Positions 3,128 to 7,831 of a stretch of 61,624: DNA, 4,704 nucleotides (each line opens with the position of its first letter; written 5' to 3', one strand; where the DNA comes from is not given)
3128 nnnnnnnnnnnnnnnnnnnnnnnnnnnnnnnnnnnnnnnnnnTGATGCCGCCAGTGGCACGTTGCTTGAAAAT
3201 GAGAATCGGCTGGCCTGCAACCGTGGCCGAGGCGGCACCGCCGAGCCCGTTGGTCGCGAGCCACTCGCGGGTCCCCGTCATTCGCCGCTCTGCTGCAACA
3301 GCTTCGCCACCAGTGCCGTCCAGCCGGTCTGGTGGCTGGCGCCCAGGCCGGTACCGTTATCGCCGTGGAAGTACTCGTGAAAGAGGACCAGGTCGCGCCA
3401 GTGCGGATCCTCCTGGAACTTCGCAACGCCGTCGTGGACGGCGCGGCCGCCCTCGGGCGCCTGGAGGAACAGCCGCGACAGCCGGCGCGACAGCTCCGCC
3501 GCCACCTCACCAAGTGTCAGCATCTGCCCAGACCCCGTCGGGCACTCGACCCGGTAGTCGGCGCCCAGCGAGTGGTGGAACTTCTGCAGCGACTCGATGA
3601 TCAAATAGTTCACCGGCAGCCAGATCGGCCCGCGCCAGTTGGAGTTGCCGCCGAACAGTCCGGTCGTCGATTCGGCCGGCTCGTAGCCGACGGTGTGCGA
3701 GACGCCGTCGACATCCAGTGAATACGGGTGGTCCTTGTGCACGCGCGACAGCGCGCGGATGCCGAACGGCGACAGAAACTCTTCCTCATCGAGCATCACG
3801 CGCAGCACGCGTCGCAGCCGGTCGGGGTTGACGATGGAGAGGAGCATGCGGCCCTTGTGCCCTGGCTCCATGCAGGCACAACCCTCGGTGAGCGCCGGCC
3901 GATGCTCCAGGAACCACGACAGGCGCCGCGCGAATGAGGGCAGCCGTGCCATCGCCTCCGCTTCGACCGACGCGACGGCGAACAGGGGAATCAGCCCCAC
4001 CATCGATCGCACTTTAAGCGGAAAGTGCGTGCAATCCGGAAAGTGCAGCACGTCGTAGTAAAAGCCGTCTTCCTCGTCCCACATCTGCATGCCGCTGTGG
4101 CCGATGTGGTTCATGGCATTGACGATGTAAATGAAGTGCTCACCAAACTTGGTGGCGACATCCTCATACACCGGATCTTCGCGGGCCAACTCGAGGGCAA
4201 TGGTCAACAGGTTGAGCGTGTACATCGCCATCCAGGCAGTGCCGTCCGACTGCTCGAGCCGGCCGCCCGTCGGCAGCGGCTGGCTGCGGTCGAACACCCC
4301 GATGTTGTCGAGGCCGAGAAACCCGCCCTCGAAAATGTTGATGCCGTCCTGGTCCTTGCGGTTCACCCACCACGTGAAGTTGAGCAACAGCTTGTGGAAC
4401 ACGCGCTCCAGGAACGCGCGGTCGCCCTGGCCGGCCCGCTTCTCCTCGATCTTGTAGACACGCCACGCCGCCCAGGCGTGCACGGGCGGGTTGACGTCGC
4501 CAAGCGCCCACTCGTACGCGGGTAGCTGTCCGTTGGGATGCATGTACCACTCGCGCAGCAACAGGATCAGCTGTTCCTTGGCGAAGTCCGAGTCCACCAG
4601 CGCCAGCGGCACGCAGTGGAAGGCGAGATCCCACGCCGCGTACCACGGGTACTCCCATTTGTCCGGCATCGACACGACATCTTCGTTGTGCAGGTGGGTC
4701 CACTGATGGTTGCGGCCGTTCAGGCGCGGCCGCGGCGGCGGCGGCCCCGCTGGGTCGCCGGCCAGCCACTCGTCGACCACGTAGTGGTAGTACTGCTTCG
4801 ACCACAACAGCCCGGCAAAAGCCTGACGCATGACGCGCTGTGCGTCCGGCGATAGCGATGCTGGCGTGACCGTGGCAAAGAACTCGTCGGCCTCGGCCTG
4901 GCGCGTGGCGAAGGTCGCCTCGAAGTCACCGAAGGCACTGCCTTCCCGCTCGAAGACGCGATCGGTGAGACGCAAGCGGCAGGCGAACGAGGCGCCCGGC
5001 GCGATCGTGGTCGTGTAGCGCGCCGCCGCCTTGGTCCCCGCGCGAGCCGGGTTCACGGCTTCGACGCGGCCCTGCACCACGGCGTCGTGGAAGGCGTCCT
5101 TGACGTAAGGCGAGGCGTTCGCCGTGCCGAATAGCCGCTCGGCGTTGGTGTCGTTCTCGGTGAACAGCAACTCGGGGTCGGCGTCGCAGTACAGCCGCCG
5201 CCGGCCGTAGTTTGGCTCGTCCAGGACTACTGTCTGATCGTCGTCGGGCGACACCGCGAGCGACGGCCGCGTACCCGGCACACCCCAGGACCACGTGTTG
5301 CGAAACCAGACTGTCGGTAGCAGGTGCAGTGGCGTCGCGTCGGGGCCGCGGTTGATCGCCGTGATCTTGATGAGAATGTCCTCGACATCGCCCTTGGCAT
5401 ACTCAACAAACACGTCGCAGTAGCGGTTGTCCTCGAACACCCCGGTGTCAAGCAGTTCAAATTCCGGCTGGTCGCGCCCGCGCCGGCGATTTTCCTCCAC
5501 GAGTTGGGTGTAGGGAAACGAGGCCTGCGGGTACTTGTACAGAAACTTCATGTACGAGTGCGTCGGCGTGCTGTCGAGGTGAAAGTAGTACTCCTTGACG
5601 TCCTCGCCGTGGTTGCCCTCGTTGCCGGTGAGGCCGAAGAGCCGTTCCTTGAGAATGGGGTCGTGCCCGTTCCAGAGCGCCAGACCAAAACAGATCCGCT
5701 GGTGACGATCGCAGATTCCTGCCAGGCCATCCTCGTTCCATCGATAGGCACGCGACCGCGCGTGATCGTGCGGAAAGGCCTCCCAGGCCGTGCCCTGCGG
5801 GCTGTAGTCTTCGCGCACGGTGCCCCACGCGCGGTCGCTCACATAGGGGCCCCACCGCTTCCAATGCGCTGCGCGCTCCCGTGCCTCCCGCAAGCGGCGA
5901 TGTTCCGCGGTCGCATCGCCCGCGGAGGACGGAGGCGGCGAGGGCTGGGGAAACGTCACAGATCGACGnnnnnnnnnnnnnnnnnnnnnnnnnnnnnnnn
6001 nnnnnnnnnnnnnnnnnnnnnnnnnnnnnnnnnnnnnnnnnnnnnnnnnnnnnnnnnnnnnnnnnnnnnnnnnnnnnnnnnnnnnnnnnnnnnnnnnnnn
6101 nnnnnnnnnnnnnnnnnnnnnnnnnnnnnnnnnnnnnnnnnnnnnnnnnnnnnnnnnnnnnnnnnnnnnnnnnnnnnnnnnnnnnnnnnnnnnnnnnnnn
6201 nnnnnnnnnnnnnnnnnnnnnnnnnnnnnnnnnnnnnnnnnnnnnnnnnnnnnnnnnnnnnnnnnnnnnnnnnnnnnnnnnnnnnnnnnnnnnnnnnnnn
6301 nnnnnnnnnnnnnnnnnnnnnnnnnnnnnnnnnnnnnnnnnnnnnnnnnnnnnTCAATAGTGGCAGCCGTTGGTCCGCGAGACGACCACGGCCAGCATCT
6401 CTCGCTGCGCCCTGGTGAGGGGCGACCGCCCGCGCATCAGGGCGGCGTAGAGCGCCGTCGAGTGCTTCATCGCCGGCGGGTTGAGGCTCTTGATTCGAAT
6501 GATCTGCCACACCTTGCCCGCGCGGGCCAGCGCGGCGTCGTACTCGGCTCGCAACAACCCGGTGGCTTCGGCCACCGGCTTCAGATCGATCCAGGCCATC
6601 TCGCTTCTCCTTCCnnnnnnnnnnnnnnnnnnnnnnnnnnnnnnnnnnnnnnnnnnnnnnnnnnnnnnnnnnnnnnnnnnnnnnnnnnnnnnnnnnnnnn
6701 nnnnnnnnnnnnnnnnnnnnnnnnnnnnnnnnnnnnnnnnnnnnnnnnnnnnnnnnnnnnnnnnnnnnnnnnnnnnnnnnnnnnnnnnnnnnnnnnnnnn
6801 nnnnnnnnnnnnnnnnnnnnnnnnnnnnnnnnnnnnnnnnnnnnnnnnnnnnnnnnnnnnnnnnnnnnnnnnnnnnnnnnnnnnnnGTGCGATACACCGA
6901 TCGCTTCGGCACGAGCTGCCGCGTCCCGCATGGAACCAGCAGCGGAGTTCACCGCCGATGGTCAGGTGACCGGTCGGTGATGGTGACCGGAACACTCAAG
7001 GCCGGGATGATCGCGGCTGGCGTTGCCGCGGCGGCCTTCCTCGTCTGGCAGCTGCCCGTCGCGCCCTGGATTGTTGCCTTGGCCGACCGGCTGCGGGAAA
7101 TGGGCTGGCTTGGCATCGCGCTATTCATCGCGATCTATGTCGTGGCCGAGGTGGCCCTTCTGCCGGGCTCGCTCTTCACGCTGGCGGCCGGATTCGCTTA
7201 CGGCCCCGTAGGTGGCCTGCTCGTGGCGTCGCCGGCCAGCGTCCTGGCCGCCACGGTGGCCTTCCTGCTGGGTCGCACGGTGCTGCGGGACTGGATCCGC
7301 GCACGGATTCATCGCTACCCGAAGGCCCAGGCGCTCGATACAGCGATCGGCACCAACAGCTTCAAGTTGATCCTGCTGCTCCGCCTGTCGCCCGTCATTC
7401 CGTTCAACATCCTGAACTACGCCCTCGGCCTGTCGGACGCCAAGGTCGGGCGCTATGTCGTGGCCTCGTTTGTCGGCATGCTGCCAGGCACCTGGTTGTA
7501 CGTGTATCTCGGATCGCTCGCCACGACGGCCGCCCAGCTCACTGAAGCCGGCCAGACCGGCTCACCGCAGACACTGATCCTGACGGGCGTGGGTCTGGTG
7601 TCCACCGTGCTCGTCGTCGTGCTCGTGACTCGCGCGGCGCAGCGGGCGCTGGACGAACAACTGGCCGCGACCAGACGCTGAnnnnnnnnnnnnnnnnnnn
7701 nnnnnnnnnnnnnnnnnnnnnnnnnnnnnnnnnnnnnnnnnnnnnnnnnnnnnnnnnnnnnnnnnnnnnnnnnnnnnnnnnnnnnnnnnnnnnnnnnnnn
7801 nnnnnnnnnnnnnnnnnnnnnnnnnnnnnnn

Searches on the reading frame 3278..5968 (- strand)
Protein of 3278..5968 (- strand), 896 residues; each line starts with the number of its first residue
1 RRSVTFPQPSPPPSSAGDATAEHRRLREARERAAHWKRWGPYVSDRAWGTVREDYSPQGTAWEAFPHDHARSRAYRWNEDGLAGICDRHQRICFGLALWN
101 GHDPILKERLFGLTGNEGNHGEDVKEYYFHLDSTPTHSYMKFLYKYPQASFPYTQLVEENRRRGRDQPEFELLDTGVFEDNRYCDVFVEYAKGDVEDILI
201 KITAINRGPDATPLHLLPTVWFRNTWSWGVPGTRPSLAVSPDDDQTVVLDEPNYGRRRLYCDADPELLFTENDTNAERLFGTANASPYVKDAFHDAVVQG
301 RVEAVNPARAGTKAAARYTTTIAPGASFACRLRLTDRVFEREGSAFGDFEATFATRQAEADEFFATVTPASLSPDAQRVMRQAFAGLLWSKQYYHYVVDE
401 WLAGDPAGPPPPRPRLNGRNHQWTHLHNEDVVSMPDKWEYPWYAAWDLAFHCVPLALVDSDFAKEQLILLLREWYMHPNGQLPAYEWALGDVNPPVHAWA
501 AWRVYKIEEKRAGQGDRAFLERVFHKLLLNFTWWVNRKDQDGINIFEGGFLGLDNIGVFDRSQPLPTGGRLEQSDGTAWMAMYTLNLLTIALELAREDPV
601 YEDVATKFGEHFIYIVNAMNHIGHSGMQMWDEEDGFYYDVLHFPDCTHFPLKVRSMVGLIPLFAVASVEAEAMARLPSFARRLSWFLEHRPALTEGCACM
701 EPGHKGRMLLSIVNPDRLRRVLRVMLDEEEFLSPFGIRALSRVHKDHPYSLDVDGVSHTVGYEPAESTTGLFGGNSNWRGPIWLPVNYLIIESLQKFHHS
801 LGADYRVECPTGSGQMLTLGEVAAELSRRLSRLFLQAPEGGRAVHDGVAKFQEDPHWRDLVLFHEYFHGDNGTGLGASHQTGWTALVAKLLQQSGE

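Call 38: search_protein_families(library=pfam, proteins=[window:3278-5968:-], max_evalue=0.001)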
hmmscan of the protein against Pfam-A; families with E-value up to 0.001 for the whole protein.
window:3278-5968:- (896 aa): 2 families
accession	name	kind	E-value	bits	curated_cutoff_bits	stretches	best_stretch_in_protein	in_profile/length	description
PF22422.2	MGH1-like_GH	-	1e-23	85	27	2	440-669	1-254/356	Mannosylglycerate hydrolase MGH1-like glycoside hydrolase domain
PF03200.22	Glyco_hydro_63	-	5.9e-10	39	22.4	1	709-802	355-431/492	Glycosyl hydrolase family 63 C-terminal domain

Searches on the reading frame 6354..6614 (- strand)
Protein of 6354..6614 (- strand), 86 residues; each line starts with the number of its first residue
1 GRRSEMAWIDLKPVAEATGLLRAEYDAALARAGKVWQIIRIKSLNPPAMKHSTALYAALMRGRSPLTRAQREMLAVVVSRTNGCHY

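Call 38: search_protein_families(library=pfam, proteins=[window:6354-6614:-], max_evalue=0.001)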
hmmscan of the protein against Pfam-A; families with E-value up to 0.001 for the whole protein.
window:6354-6614:- (86 aa): 1 family
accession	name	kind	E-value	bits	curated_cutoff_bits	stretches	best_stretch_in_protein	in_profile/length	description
PF02627.25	CMD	-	5.4e-06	26.7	23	1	46-86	1-40/84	Carboxymuconolactone decarboxylase family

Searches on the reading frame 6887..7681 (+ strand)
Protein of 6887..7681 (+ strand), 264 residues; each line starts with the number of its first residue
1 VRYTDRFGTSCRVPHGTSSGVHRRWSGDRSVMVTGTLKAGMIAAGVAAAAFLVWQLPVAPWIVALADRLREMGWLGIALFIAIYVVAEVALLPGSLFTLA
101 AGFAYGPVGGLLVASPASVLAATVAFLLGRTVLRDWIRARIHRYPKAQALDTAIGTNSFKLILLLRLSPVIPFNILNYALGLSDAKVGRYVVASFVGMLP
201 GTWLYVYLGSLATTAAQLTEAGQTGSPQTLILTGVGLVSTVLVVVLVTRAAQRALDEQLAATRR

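Call 3: search_protein_families(library=pfam, proteins=[window:6887-7681:+], max_evalue=0.01)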
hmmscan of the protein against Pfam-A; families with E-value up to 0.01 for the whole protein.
window:6887-7681:+ (264 aa): 1 family
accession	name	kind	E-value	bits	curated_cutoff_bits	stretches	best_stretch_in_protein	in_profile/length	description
PF09335.16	VTT_dom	-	6.3e-26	91.7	33.9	1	92-210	1-122/123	VTT domain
